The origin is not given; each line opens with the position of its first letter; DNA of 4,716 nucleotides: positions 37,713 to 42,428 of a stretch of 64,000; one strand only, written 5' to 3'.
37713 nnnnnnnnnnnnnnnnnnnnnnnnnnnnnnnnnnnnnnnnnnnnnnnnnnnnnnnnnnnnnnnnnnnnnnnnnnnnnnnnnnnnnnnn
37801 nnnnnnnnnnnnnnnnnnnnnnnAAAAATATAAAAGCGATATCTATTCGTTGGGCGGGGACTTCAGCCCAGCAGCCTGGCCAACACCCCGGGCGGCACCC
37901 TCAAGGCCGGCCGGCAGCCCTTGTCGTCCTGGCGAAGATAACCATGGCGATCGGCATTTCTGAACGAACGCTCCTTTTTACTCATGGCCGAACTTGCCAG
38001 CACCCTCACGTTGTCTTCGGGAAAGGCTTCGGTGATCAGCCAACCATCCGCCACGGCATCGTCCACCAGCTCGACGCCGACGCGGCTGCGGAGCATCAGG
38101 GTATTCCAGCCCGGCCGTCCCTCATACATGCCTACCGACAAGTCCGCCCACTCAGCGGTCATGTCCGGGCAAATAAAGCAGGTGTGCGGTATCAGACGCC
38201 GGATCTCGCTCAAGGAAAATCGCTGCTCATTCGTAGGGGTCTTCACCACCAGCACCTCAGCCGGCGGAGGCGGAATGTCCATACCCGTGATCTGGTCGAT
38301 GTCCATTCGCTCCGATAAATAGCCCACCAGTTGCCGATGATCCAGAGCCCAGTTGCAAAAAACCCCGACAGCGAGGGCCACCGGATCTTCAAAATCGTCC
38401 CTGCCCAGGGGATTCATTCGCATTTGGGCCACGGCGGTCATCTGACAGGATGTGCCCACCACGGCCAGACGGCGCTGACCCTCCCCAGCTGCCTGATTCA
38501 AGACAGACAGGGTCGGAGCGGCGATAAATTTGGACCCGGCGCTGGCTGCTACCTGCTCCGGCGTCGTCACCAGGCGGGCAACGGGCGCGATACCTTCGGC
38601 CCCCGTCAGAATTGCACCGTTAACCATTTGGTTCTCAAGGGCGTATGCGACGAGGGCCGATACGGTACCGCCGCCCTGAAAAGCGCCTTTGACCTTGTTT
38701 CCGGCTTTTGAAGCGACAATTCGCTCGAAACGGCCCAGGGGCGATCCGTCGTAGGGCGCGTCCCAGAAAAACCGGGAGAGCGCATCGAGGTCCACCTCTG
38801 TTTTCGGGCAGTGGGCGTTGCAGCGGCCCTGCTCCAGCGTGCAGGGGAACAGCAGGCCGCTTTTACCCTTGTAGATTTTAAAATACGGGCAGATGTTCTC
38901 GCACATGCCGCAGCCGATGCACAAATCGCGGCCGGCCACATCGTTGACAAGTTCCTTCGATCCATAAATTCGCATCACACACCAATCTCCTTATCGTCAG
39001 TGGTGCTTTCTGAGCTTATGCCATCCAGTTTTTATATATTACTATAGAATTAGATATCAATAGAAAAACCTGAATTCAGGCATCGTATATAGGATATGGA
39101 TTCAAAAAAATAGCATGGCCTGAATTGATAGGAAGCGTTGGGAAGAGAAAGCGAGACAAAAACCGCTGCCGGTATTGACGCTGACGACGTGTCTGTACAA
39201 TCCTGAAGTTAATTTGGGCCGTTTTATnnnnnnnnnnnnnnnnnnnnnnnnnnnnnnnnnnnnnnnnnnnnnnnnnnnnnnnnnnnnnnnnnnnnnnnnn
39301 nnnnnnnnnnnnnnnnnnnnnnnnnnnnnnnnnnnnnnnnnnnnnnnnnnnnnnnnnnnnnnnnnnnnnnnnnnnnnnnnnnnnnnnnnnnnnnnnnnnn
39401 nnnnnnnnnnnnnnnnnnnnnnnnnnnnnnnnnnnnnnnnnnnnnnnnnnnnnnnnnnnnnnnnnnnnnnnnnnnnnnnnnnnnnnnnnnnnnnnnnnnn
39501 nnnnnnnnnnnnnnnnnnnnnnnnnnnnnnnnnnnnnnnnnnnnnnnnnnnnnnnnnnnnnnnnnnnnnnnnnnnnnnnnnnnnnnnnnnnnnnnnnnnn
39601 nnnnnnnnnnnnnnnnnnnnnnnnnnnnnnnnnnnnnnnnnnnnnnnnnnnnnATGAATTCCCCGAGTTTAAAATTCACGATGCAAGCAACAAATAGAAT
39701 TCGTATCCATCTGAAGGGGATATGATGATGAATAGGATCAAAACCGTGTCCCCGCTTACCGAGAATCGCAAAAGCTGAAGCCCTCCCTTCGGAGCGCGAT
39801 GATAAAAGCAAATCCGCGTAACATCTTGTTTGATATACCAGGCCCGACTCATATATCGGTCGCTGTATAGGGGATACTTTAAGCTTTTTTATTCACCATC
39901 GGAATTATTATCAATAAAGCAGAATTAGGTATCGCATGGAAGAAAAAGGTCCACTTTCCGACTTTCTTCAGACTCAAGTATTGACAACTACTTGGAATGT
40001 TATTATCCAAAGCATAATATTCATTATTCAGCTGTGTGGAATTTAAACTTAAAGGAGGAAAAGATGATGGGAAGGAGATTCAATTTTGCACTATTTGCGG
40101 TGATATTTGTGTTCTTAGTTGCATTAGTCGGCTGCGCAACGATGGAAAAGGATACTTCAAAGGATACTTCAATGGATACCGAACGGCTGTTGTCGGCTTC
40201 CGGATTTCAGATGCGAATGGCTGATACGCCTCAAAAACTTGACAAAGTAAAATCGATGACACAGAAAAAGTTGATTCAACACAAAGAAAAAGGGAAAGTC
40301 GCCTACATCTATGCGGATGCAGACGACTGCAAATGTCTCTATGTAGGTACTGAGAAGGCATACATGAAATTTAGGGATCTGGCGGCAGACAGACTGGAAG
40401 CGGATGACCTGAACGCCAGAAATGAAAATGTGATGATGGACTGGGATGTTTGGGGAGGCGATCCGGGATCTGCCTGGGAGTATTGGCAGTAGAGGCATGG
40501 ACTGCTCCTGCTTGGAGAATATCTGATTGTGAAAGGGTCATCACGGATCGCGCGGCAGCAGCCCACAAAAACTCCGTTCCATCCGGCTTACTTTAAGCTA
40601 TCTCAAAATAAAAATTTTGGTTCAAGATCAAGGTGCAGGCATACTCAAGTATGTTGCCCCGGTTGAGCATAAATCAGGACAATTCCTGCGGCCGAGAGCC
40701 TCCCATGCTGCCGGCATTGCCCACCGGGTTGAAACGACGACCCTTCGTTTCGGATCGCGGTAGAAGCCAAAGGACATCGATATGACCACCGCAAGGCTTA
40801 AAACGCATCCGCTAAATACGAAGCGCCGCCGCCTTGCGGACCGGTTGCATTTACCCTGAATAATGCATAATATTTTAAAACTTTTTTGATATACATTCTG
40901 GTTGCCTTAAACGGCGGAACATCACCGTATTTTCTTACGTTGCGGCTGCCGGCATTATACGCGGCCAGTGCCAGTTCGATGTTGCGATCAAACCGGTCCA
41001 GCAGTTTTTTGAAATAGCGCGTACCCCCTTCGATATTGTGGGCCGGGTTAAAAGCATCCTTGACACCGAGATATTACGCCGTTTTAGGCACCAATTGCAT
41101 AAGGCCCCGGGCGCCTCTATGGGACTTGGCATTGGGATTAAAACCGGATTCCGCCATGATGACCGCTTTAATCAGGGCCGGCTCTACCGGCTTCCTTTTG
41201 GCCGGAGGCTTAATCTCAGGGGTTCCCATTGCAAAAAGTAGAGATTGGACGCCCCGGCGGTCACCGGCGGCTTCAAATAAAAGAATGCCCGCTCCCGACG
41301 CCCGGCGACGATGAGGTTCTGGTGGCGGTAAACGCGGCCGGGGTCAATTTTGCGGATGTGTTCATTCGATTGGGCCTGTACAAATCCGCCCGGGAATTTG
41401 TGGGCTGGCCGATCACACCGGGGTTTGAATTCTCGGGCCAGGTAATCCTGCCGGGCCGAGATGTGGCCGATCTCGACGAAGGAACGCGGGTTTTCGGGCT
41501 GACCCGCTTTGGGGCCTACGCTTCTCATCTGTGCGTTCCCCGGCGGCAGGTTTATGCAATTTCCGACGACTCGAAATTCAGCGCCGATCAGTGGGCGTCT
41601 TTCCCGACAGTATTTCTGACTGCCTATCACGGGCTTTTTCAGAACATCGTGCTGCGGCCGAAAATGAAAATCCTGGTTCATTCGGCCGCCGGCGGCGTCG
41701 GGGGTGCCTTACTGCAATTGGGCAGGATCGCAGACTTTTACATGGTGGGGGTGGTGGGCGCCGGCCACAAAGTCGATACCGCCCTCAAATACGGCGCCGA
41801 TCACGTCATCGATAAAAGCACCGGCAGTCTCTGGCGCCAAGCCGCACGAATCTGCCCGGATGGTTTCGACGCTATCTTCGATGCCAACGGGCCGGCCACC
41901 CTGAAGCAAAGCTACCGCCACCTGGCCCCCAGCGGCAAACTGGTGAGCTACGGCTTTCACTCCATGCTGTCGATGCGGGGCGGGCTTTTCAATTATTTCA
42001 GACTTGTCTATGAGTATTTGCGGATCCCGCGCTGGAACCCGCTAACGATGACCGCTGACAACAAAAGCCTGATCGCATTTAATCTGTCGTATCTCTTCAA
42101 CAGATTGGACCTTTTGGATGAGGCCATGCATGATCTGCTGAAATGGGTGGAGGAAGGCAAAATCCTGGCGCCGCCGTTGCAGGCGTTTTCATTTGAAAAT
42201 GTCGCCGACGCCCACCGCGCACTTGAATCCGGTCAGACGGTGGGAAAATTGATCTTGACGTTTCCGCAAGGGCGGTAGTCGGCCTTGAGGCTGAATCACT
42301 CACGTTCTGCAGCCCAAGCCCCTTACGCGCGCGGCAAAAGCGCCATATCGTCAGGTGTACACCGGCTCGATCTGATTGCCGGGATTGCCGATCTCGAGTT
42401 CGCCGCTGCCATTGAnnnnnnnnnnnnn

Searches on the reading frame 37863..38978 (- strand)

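Call 45: search_protein_families(library=pfam, proteins=[window:37863-38978:-])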
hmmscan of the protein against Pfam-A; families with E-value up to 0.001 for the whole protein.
window:37863-38978:- (371 aa): 6 families
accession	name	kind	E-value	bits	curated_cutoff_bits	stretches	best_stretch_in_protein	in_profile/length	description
PF04432.18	FrhB_FdhB_C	-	4.5e-29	101.7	23.3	1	169-319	2-147/150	Coenzyme F420 hydrogenase/dehydrogenase, beta subunit C terminus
PF04422.18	FrhB_FdhB_N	-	6e-15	55.6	22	1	92-160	6-77/78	Coenzyme F420 hydrogenase/dehydrogenase, beta subunit N-term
PF12837.12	Fer4_6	-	7.5e-05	22.9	25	1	17-32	6-21/24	4Fe-4S binding domain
PF00037.32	Fer4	-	8.3e-05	22.7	21.1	1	18-32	6-20/24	4Fe-4S binding domain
PF25160.1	LdpA_Fe-S-bd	-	0.00014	22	27.6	0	17-36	25-44/49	LdpA Fe-S cluster-binding domain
PF12800.12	Fer4_4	-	0.00027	21.5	24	1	18-32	2-16/17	4Fe-4S binding domain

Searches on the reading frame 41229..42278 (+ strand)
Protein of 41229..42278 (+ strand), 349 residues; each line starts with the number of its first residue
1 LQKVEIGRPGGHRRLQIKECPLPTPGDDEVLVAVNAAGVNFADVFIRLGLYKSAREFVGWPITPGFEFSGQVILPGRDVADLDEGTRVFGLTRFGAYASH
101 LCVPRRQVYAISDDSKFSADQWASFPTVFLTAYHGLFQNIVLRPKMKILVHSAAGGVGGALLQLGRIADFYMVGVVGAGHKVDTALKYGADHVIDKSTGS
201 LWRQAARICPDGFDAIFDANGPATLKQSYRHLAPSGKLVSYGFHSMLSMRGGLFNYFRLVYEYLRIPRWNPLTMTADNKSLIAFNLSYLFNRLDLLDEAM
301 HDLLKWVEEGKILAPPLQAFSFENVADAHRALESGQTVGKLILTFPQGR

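Call 3: search_protein_families(library=pfam, proteins=[window:41229-42278:+])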
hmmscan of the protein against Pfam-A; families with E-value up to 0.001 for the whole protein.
window:41229-42278:+ (349 aa): 3 families
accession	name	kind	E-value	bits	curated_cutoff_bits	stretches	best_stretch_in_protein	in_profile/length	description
PF13602.12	ADH_zinc_N_2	-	2.7e-23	83.8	27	1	189-343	2-134/134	Zinc-binding dehydrogenase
PF00107.32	ADH_zinc_N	-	2.1e-16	60.5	31.8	1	156-264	1-107/129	Zinc-binding dehydrogenase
PF08240.17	ADH_N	-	7.8e-13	49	23.5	1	26-112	1-103/104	Alcohol dehydrogenase GroES-like domain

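Call 4: search_protein_families(library=ncbifam, proteins=[window:41229-42278:+])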
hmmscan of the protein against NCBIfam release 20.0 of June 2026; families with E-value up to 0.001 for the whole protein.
window:41229-42278:+ (349 aa): 22 families
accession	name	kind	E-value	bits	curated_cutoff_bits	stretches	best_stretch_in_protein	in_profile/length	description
TIGR02824.1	quinone_pig3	subfamily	2.7e-50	171.2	296.8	1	1-344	1-324/325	putative NAD(P)H quinone oxidoreductase, PIG3 family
NF008024.0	PRK10754.1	subfamily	6.7e-30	104.2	348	1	2-245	3-242/327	NADPH:quinone reductase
NF010344.0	PRK13771.1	subfamily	2.4e-23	82.6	349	2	13-106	11-100/334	putative alcohol dehydrogenase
NF041183.1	Pks2_ls1_myc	equivalog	3.7e-22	77.1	2400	1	4-257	1409-1659/2086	sulfolipid-1 biosynthesis phthioceranic/hydroxyphthioceranic acid synthase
TIGR01751.1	crot-CoA-red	equivalog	7.3e-17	61.2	378.55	1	85-208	129-253/398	crotonyl-CoA carboxylase/reductase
TIGR02817.1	adh_fam_1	subfamily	1.6e-16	60.7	284.05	1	19-238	21-243/336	zinc-binding alcohol dehydrogenase family protein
NF041172.1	AcrlCoa_red_Thmprot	equivalog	7.2e-16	58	500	2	124-242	143-256/334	acryloyl-CoA reductase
TIGR02825.1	B4_12hDH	equivalog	5.3e-15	55.6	579.85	1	130-246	126-243/327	leukotriene B4 12-hydroxydehydrogenase/15-oxo-prostaglandin 13-reductase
NF058644.1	CurcmRedCuraProt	equivalog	1.8e-13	50.3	440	1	130-223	127-221/336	NADPH-dependent curcumin/dihydrocurcumin reductase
TIGR02823.1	oxido_YhdH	subfamily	8.2e-13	47.9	297.25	1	15-245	14-245/324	acrylyl-CoA reductase family protein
NF007489.0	PRK10083.1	equivalog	3.9e-12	45.8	376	2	87-245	107-262/339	Zn-dependent oxidoreductase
NF003808.0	PRK05396.1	equivalog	5.4e-12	45.2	380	2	15-90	13-87/341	L-threonine 3-dehydrogenase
NF041097.1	keto_inos_dh_IolM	equivalog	1.8e-11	43.4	450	1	13-88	38-117/389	scyllo-inosose 3-dehydrogenase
TIGR03451.1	mycoS_dep_FDH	equivalog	4.9e-08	32.2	512.9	0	16-89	15-83/358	S-(hydroxymethyl)mycothiol dehydrogenase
TIGR03989.1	Rxyl_3153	subfamily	1.4e-07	31.1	440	1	13-88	12-83/370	NDMA-dependent alcohol dehydrogenase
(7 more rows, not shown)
